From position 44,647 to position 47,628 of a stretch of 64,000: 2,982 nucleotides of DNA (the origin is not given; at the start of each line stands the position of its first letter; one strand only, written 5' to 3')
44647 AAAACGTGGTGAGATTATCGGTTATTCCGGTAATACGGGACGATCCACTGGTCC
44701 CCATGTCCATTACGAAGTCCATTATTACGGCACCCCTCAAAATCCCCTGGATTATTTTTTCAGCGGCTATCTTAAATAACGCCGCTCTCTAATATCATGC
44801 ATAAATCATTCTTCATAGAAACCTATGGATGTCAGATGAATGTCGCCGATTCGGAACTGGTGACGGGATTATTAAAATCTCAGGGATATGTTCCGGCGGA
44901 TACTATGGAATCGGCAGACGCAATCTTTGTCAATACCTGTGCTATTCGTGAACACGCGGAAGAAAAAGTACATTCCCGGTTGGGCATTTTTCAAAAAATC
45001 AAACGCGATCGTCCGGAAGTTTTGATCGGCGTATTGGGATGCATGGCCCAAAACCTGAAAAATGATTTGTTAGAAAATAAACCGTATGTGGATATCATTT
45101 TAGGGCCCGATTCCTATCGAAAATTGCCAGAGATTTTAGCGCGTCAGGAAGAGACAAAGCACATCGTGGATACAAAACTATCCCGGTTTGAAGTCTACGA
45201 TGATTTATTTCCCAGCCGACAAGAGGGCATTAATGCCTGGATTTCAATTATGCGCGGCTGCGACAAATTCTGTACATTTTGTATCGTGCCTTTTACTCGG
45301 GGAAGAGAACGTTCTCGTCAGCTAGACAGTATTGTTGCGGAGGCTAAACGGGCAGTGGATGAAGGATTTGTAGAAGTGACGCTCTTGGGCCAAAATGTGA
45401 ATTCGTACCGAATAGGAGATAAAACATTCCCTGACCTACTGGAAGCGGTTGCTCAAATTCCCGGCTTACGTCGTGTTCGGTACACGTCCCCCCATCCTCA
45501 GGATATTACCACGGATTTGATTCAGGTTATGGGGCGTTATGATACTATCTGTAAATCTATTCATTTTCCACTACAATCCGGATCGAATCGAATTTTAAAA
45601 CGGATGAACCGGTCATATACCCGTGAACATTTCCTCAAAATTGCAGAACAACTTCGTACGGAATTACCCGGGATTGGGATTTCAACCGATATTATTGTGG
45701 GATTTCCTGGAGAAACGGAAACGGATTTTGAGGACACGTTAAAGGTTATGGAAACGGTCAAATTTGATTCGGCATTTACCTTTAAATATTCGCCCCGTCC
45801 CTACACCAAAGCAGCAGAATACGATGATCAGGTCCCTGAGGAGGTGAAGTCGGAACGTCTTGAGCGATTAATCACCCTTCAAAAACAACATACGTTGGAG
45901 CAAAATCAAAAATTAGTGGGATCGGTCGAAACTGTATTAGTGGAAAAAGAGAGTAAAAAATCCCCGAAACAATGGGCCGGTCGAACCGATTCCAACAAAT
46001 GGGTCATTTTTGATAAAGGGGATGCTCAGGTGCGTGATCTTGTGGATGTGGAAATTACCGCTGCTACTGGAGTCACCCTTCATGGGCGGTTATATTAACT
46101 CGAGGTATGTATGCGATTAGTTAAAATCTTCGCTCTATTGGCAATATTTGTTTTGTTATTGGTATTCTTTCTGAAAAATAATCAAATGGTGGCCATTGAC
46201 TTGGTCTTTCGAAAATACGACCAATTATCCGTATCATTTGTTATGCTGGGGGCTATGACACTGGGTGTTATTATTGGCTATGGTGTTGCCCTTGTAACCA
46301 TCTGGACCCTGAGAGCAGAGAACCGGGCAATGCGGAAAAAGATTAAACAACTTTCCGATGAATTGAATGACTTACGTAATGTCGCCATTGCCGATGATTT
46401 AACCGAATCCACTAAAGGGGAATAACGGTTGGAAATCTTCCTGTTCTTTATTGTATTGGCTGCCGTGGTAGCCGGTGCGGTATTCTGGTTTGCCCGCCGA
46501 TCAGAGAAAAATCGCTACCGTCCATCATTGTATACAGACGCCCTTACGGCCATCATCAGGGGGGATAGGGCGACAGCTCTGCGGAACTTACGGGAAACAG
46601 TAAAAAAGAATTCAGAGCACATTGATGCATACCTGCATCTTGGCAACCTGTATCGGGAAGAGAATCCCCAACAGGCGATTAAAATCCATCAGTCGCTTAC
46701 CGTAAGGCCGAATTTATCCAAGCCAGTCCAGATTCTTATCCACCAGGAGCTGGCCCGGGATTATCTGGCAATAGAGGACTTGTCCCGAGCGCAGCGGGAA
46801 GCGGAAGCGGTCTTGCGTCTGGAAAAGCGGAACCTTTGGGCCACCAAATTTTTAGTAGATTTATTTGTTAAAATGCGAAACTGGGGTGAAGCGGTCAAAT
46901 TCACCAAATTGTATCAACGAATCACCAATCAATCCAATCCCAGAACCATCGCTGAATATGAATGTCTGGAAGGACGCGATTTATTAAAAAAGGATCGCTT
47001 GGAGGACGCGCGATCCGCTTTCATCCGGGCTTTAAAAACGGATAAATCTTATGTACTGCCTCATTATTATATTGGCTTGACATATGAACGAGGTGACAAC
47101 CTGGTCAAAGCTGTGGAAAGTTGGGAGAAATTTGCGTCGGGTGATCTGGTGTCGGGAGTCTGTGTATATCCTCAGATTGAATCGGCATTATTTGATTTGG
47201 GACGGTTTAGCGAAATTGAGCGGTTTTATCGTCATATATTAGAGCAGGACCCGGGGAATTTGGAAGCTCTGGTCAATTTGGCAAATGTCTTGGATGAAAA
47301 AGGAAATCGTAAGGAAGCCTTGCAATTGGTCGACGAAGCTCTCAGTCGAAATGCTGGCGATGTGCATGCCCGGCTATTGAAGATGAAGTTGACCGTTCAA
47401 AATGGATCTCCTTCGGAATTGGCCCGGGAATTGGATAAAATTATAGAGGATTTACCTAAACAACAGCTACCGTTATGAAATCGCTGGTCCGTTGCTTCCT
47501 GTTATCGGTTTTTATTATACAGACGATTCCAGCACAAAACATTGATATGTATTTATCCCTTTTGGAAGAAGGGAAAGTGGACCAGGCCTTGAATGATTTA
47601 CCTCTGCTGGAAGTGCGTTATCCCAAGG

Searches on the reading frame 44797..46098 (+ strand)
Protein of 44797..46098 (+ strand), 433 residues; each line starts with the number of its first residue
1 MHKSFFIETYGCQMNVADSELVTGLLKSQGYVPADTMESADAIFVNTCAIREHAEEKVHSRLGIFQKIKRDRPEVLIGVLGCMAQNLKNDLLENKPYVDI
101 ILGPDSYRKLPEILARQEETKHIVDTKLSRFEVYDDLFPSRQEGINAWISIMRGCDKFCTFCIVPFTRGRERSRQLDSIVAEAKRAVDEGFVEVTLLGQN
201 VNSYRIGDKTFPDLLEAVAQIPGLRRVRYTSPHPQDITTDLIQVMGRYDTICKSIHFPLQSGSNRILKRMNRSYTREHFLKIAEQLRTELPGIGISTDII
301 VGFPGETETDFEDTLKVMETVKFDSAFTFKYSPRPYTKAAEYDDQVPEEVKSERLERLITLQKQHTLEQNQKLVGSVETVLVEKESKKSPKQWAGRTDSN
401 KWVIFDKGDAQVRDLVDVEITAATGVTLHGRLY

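Call 58: search_protein_families(library=pfam, proteins=[window:44797-46098:+], max_evalue=0.000001)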
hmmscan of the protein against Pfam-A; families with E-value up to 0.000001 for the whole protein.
window:44797-46098:+ (433 aa): 3 families
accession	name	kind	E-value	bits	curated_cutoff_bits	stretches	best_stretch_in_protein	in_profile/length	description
PF00919.26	UPF0004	-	3.9e-30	104.2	27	1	5-103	2-98/98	Uncharacterized protein family UPF0004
PF04055.27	Radical_SAM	-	9e-28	98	29.5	1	149-316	1-164/166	Radical SAM superfamily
PF01938.26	TRAM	-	6.1e-11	42.5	21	1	371-432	1-60/61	TRAM domain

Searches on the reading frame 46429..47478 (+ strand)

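Call 58: search_protein_families(library=pfam, proteins=[window:46429-47478:+], max_evalue=0.000001)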
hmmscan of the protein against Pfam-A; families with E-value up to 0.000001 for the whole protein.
window:46429-47478:+ (349 aa): 10 families
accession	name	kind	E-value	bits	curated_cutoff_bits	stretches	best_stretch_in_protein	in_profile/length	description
PF14559.12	TPR_19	-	1e-18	67.9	25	1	254-318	1-65/68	Tetratricopeptide repeat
PF13432.12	TPR_16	-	1.7e-15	57.5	32.7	0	180-232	2-53/65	Tetratricopeptide repeat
PF13428.12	TPR_14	-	1e-12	47.8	23.5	0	253-286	10-43/44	Tetratricopeptide repeat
PF07719.23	TPR_2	-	2.1e-12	46.5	27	0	279-308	2-31/34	Tetratricopeptide repeat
PF13431.12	TPR_17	-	2.5e-10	40.2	24.4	0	266-299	1-34/34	Tetratricopeptide repeat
PF13176.12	TPR_7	-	3.4e-09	36.5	27.9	0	280-311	1-34/36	Tetratricopeptide repeat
PF13414.12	TPR_11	-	7.7e-09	35.5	26.8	0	182-221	1-40/42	TPR repeat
PF13174.12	TPR_6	-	6.5e-07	30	26.3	0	66-86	1-22/33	Tetratricopeptide repeat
PF13424.12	TPR_12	-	8.9e-07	29.5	30.1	0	254-306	13-73/77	Tetratricopeptide repeat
PF00515.34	TPR_1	-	9.7e-07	28.8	27.8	0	279-308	2-31/34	Tetratricopeptide repeat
